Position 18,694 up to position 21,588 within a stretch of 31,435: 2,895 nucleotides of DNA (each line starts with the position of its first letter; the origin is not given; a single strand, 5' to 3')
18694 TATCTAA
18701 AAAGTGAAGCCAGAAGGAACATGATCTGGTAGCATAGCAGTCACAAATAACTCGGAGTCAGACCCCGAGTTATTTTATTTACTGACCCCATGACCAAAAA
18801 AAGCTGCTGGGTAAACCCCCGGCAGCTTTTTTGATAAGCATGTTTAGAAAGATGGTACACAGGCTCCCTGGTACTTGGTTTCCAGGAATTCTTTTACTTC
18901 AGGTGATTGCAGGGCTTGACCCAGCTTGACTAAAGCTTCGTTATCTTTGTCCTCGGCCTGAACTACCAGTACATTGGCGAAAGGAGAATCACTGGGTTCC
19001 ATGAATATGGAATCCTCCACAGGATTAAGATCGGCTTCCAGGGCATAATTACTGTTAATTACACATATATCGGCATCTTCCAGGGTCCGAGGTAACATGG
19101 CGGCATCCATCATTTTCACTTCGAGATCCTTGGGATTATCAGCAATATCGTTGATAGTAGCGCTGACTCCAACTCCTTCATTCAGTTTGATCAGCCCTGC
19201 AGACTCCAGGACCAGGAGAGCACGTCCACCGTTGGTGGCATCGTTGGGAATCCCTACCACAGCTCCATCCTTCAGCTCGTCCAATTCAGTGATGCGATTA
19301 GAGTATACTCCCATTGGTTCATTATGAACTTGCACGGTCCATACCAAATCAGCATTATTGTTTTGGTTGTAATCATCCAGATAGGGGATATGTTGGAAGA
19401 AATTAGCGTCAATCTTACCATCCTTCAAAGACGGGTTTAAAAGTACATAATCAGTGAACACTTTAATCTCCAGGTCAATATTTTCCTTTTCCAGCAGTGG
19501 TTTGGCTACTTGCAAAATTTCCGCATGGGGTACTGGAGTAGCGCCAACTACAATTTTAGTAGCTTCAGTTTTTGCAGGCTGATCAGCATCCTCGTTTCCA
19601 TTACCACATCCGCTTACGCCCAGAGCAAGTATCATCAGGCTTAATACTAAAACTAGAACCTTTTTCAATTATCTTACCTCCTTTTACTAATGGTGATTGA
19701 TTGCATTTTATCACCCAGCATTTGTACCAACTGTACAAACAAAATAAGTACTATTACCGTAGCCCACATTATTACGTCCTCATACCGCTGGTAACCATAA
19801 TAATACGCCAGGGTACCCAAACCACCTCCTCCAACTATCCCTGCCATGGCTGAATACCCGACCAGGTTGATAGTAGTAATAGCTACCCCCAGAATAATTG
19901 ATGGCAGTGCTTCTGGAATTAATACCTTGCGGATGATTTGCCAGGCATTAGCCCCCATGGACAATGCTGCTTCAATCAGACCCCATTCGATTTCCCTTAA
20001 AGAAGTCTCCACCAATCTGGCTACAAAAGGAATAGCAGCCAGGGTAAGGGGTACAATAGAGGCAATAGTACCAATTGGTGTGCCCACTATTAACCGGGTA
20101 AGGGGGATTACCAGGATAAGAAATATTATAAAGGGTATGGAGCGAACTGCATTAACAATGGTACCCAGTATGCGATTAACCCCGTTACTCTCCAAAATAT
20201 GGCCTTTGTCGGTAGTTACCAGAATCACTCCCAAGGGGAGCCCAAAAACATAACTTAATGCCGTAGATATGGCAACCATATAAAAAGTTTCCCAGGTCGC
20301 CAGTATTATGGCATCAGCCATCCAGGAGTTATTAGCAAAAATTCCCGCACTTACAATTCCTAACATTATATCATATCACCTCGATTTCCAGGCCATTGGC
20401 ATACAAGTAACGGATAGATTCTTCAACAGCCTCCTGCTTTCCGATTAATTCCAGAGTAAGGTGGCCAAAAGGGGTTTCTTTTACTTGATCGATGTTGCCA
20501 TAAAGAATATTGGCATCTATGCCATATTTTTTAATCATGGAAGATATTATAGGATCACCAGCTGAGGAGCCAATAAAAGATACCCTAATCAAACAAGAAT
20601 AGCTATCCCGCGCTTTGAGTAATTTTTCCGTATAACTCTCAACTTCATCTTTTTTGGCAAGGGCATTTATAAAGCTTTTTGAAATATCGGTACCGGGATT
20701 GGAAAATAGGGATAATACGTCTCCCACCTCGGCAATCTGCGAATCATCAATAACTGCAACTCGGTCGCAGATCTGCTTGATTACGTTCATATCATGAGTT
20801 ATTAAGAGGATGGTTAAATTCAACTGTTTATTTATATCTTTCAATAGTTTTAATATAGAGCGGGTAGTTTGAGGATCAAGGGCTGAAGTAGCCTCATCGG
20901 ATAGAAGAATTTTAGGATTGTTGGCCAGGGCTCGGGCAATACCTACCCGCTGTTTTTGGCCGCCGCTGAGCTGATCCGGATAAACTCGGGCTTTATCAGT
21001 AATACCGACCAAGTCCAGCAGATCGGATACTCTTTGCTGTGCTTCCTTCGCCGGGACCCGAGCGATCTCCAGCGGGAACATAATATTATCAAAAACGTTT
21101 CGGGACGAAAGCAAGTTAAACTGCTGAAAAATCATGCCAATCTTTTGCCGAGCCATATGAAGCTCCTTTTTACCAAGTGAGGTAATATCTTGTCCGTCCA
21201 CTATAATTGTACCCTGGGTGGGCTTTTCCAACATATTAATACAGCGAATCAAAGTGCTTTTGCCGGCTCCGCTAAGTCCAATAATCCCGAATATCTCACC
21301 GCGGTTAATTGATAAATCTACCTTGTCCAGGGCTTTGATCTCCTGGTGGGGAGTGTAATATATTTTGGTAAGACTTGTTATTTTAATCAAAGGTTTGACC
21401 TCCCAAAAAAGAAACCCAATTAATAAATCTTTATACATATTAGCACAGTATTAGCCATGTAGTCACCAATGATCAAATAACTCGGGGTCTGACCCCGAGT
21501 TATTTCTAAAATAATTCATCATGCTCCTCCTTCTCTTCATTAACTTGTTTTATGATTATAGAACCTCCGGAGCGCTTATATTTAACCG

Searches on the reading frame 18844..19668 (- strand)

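Call 58: search_protein_families(library=pfam, proteins=[window:18844-19668:-], max_evalue=0.01)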
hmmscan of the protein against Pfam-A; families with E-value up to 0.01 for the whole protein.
window:18844-19668:- (274 aa): 1 family
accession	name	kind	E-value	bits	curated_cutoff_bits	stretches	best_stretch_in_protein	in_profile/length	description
PF03180.19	Lipoprotein_9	-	3.8e-91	304.9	27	1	39-274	1-236/236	NlpA lipoprotein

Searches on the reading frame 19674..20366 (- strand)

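Call 58: search_protein_families(library=pfam, proteins=[window:19674-20366:-], max_evalue=0.01)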
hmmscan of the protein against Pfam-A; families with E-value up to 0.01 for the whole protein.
window:19674-20366:- (230 aa): 1 family
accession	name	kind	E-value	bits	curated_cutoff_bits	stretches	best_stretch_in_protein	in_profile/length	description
PF00528.27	BPD_transp_1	-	9.7e-18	65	26.4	1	57-214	10-171/184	Binding-protein-dependent transport system inner membrane component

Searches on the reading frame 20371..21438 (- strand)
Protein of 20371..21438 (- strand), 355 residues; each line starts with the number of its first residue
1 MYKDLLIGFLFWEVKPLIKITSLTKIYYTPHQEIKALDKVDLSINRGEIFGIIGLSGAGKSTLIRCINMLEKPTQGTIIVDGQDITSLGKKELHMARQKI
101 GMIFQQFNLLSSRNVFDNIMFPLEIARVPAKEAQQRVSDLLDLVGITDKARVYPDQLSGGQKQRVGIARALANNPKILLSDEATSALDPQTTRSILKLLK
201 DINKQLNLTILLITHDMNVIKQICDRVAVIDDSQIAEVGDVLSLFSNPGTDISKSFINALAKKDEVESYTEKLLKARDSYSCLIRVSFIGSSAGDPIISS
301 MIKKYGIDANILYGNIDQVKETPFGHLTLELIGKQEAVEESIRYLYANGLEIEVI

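Call 58: search_protein_families(library=pfam, proteins=[window:20371-21438:-], max_evalue=0.01)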
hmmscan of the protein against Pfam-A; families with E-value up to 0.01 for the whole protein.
window:20371-21438:- (355 aa): 7 families
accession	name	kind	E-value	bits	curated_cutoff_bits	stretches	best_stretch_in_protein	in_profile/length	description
PF00005.33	ABC_tran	-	5.9e-39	134.2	25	1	37-185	1-137/137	ABC transporter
PF09383.16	NIL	-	1.5e-25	89.3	24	1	283-354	2-73/73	NIL domain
PF13304.12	AAA_21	-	8e-09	36.4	27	1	140-220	221-303/304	AAA domain, putative AbiEii toxin, Type IV TA system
PF02463.25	SMC_N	-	5.5e-07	29.7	40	1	48-228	25-210/220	RecF/RecN/SMC N terminal domain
PF13476.12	AAA_23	-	0.0022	19.1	27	0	47-69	19-41/201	AAA domain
PF13555.12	AAA_29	-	0.0031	17.6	27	1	38-70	13-45/61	P-loop containing region of AAA domain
PF03193.22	RsgA_GTPase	-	0.0092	16.3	30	0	25-69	85-128/174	RsgA GTPase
